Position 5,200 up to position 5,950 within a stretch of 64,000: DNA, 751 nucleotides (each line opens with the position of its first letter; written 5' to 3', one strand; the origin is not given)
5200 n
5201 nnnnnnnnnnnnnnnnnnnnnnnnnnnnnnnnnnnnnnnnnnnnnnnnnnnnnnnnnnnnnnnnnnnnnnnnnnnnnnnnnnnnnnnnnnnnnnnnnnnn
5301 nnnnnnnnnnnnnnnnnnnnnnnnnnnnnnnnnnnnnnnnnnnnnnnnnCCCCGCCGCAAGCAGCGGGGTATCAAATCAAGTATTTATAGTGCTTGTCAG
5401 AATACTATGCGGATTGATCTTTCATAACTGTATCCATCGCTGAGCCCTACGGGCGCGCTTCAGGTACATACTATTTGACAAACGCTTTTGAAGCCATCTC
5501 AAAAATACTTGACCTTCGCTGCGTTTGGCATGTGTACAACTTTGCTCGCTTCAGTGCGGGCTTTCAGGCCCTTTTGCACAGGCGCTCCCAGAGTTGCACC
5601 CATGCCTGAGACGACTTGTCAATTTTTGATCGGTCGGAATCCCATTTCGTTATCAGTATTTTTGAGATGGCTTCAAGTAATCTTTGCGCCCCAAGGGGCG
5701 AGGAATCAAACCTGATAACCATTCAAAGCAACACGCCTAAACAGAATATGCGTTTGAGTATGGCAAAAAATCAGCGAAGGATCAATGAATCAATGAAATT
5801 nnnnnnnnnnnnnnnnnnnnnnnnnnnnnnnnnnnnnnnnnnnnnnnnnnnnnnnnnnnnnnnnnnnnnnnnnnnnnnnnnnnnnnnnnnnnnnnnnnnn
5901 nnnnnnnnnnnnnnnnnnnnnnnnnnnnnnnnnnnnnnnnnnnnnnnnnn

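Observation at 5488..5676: A 22-bp-TIR element encapsulating an 80-nt structured unit that recurs three times (two orientations)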

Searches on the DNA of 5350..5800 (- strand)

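Call 9: search_rna_families(source=window, start=5350, end=5800, threshold=evalue, max_evalue=10, show_alignments=3)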
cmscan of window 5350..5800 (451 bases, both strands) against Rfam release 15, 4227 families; matches with E-value up to 10: 2.
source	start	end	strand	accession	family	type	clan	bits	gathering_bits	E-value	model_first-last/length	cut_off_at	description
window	5480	5521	-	RF01526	ceN106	Gene; snRNA; snoRNA; CD-box;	-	15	60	3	1-77/77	no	C. elegans snoRNA ceN106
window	5734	5800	+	RF03000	LOOT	Gene; sRNA;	-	12.8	46.4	6.8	1-69/121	3'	LOOT RNA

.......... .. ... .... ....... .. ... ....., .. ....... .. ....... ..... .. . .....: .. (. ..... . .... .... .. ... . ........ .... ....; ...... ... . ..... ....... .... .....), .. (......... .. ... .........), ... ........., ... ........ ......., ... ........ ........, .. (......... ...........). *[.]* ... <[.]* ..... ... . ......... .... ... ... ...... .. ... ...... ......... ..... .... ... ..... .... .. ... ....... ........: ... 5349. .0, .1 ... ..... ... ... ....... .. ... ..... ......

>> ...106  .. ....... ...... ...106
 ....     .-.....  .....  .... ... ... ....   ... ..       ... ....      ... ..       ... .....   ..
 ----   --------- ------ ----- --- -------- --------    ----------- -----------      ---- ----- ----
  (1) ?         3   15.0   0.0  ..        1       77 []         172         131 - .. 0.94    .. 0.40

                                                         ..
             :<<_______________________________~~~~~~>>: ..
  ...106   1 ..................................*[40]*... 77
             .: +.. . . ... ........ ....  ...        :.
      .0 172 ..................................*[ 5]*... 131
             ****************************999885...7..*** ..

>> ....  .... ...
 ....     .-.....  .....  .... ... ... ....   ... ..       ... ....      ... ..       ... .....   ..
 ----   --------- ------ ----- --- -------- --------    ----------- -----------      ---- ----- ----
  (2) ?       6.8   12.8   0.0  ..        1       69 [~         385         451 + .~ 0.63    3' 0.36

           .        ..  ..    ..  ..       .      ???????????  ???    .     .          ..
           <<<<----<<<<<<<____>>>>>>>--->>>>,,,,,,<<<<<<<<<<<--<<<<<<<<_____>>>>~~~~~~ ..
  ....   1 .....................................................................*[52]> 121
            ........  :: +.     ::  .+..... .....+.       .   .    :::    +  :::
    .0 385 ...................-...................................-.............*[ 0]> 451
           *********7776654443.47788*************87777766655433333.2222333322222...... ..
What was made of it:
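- On Any Rfam 15 RNA family: At E<=10 on 5350-5800, only two chance-level hits appeared, both outside the unit (call 9).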

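Call 19: build_rna_model(alignment_id=A1, structure=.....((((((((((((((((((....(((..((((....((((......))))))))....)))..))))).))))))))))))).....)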
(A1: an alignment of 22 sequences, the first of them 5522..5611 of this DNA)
Model R1 built from alignment A1 (22 sequences, 91 columns); structure: as given.
model positions 90; base pairs 29; branch points 0; effective number of sequences 1.54; information 0.634 bits per position. Calibrated on 0.2 Mb of random sequence (short: E-values are rough).
structure used (alignment columns):
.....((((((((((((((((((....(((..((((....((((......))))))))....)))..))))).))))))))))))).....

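Call 20: search_with_rna_model(model_id=R1, sources=[window, L001, L004, L005, L006, L008, L011, L012, L013, L014, L015, L016, L017, L021, L023, L024, L025, L028, L029, L030, L031, L032], max_evalue=1, make_alignment=true)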
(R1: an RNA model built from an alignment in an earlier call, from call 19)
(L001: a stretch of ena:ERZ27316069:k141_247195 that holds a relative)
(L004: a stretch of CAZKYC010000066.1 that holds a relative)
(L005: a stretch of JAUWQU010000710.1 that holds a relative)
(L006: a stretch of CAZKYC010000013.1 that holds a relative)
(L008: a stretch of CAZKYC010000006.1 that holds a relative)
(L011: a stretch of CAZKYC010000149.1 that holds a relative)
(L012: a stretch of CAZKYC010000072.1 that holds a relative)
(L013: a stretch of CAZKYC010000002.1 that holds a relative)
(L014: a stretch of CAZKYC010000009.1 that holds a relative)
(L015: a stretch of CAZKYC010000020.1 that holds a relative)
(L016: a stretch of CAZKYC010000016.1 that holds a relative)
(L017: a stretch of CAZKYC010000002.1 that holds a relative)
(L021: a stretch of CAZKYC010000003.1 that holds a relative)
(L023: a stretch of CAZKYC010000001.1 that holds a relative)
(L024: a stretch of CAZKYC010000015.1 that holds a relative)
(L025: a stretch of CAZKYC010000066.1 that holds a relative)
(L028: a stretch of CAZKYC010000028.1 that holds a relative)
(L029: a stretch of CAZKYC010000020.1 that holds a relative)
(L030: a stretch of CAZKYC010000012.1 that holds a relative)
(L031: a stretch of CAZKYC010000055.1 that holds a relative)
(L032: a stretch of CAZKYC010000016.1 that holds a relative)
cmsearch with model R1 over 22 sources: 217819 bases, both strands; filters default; matches with E-value up to 1: 49.
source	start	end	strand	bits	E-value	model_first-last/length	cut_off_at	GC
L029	7488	7577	-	108.1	3.3e-23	1-90/90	no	0.56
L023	4098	4187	+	107.5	4.6e-23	1-90/90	no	0.54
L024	3320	3409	+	103.3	4.6e-22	1-90/90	no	0.58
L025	6928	7017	-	103.3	4.6e-22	1-90/90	no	0.52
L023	3887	3976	+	101.7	1.1e-21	1-90/90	no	0.57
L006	417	506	-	101.5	1.2e-21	1-90/90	no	0.6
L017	2452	2541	+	99.7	3.4e-21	1-90/90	no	0.58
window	5522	5611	-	98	9.2e-21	1-90/90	no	0.57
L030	3099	3188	+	96.1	2.5e-20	1-90/90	no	0.58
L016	4621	4710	+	95.8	3e-20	1-90/90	no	0.6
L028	2332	2421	-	94.7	5.6e-20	1-90/90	no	0.6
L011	2131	2220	+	94.6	6.1e-20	1-90/90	no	0.63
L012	2018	2108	+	91.2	3.9e-19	1-90/90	no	0.53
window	35338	35427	+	89.4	1.1e-18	1-90/90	no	0.64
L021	1369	1458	-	87.1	3.8e-18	1-90/90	no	0.62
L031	3955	4044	+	87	4e-18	1-90/90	no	0.56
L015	4357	4445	+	85.1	1.2e-17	1-90/90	no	0.56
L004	1978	2067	-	83.7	2.5e-17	1-90/90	no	0.54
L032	3495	3584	-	83.7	2.5e-17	1-90/90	no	0.59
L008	4388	4475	+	80.5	1.5e-16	1-90/90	no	0.62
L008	4765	4852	+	80.5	1.5e-16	1-90/90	no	0.62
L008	4224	4311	+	76.9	1.1e-15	1-90/90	no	0.61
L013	51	140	+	74.1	5.1e-15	1-90/90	no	0.52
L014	1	71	+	70.5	4e-14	20-90/90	5'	0.59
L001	1407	1466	+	59.4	1.8e-11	1-60/90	3'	0.62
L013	6909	6994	+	53.8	4.1e-10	1-90/90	no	0.57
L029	4014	4099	-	52.7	7.7e-10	1-90/90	no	0.6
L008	7004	7089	+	52.2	1e-09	1-90/90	no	0.56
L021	2630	2713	-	39.9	9.2e-07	1-90/90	no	0.58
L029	7488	7577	+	35.3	1.2e-05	1-90/90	no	0.56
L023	4098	4187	-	33.3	3.7e-05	1-90/90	no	0.54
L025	6928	7017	+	31.9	8e-05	1-90/90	no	0.52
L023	3887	3976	-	28.3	0.00059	1-90/90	no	0.57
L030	3099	3188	-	27.3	0.001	1-90/90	no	0.58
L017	2452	2541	-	24.9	0.004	1-90/90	no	0.58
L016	4621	4710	-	23.7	0.0074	1-90/90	no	0.6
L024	3320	3409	-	21.1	0.033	1-90/90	no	0.58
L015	4357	4445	-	20.8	0.038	1-90/90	no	0.56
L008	7004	7089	-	18.5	0.14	1-90/90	no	0.56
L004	1978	2067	+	18.3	0.15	1-90/90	no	0.54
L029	4014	4099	+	18.1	0.17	1-90/90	no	0.6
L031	3955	4044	-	18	0.18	1-90/90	no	0.56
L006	417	506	+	17.9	0.19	1-90/90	no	0.6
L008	4388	4475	-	16.6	0.39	1-90/90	no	0.62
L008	4765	4852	-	16.6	0.39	1-90/90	no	0.62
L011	2131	2220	-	16.3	0.46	1-90/90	no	0.63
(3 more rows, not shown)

Alignment A2: 49 matches aligned to the model, 139 columns, each read 5' to 3' on its own strand. Consensus structure (alignment columns), stored with it:
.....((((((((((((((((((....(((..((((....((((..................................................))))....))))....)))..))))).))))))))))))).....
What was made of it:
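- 5488..5676 (-): Full-length element, copy 1, 189 nt. It consists of an outer helix, a 5' linker, the 80-nt hairpin and a 3' linker. The sense strand was assigned from covariance-model scores of 98 bits on '-' versus 20.8 bits on '+' (call 20).
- On REPIN-RAYT system: The covariance model scores 74-108 bits on the sense strand and 16-36 bits on the antisense strand (call 20).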

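Call 37: search_with_rna_model(model_id=R1, sources=[L033, L034, L035, L036, L037, L038, L039, L040, L041, L042, L043, L044, L045, L046, L047, L048, L049, L050, L051, L052, L053, L054, L055, L056, L057, L058, L059, L060, L061, L062, L063, L064, L065, L066, L067, L068, L069, L070, L071, L072, L073, L074, L075, L076, L077, L078, L079, L080, L081, L082, L083, L084, L085, L086, L087, L088, L089, L090, L091, L092, L093, L094, L095, L096, L097, L098, L099, L100, L101, L102, L103, L104, L105, L106, L107, L108, L109, L110], max_evalue=0.001)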
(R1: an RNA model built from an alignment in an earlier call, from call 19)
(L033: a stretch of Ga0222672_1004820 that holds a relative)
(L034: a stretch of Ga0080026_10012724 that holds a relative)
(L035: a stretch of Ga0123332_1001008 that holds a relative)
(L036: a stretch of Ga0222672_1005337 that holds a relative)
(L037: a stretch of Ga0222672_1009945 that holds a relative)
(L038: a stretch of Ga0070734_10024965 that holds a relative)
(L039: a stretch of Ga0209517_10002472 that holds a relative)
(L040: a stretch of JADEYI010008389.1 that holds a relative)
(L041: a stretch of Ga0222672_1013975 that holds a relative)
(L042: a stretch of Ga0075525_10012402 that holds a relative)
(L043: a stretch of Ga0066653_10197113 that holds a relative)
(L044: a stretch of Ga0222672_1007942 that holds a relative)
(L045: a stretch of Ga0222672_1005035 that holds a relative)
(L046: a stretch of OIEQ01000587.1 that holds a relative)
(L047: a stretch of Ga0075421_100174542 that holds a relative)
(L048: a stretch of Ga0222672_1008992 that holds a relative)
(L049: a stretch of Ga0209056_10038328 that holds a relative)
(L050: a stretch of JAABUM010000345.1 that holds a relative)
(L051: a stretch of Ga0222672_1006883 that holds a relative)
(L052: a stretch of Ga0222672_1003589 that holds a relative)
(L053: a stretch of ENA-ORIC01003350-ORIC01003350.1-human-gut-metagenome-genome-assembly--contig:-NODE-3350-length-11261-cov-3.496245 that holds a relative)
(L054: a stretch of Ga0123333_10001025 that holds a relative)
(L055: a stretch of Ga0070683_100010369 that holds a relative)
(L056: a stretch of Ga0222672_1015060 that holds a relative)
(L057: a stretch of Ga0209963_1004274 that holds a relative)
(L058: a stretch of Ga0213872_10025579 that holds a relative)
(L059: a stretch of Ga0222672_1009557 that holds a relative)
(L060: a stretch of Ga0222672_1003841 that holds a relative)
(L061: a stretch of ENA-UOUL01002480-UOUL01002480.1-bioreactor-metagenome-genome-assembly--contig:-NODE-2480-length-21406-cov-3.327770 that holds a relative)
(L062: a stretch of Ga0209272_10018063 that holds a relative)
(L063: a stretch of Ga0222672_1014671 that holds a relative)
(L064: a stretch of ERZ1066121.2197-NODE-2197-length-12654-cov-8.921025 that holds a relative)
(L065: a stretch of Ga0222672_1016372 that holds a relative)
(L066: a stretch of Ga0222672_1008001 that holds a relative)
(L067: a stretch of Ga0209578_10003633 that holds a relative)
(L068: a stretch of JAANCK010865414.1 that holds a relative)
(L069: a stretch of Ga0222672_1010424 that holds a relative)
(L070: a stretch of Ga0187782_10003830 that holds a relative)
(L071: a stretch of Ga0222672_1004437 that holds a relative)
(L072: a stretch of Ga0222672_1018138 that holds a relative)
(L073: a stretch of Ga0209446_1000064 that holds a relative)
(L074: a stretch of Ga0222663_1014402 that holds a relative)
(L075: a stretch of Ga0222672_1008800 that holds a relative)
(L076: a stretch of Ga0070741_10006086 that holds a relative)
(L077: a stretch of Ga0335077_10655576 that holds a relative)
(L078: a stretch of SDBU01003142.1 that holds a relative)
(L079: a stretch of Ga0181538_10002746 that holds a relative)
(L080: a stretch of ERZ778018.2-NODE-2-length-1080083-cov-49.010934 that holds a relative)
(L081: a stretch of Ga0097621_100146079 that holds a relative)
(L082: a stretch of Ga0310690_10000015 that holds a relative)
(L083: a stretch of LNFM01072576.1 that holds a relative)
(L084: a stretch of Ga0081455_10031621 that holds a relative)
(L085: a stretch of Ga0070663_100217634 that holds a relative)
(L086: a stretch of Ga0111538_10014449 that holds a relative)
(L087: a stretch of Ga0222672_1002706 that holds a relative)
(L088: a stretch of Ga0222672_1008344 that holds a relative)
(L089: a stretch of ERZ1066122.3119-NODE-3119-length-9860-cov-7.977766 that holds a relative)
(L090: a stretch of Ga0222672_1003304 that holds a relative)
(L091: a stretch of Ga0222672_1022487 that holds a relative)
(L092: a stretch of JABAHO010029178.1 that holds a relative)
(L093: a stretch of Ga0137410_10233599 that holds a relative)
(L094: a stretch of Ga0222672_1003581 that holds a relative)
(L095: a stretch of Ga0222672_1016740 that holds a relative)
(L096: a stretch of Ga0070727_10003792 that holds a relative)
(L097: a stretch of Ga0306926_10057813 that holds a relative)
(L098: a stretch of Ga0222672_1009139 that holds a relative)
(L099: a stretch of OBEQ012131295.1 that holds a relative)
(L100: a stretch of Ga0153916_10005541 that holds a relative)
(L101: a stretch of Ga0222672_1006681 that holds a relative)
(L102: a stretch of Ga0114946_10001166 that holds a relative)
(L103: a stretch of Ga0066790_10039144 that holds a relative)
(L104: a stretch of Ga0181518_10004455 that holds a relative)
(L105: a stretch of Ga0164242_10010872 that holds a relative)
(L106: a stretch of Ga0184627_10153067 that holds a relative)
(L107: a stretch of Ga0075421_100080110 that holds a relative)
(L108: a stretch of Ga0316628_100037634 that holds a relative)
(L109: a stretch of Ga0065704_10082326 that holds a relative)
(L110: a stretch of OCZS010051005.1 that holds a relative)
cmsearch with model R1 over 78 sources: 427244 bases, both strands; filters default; matches with E-value up to 0.001: 39.
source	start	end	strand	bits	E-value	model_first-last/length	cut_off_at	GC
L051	1091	1180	+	105.4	2.9e-22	1-90/90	no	0.6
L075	1292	1381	-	105.4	2.9e-22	1-90/90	no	0.6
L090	2314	2403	-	104.7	4.3e-22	1-90/90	no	0.56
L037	628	717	+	102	1.9e-21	1-90/90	no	0.58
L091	462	551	-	101.2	3e-21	1-90/90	no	0.62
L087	926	1015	+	100.3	4.9e-21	1-90/90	no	0.58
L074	1149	1238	+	100.2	5.2e-21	1-90/90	no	0.58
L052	870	959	-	100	5.9e-21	1-90/90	no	0.58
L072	486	575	-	99.5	7.8e-21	1-90/90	no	0.57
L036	8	97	-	98.9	1.1e-20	1-90/90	no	0.56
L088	1666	1755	+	98.9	1.1e-20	1-90/90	no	0.56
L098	1079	1168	-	98.9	1.1e-20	1-90/90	no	0.59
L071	2051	2140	+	97.5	2.3e-20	1-90/90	no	0.61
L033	1571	1660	-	97.4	2.4e-20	1-90/90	no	0.54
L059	1584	1673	-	97.4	2.5e-20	1-90/90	no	0.6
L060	991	1080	-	96.4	4.2e-20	1-90/90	no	0.6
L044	1702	1791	-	95.9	5.7e-20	1-90/90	no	0.56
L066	1734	1823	-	95.6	6.8e-20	1-90/90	no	0.53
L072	710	799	-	95.3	7.8e-20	1-90/90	no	0.56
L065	634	723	+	94.4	1.3e-19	1-90/90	no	0.59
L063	777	866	+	92.9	3e-19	1-90/90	no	0.54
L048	128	217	+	90.2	1.4e-18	1-90/90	no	0.57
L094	439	528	+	87.9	4.7e-18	1-90/90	no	0.57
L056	1019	1108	+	82.7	8.9e-17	1-90/90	no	0.61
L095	432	521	+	82.7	8.9e-17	1-90/90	no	0.61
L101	2048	2123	+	80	4e-16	1-76/90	3'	0.57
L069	1027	1112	-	78.7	8.2e-16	1-90/90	no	0.58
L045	978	1066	+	74.7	7.6e-15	1-90/90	no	0.58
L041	678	764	-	65.2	1.4e-12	1-90/90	no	0.53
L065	634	723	-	36.5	1.2e-05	1-90/90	no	0.59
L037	628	717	-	36.3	1.4e-05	1-90/90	no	0.58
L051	1091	1180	-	35.8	1.8e-05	1-90/90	no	0.6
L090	2314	2403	+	34.5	3.8e-05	1-90/90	no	0.56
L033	1571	1660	+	34.3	4.2e-05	1-90/90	no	0.54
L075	1292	1381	+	31.9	0.00016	1-90/90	no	0.6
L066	1734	1823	+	30.5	0.00034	1-90/90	no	0.53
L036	8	97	+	29.7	0.00052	1-90/90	no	0.56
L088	1666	1755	-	29.7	0.00052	1-90/90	no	0.56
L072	486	575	+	29.1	0.00072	1-90/90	no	0.57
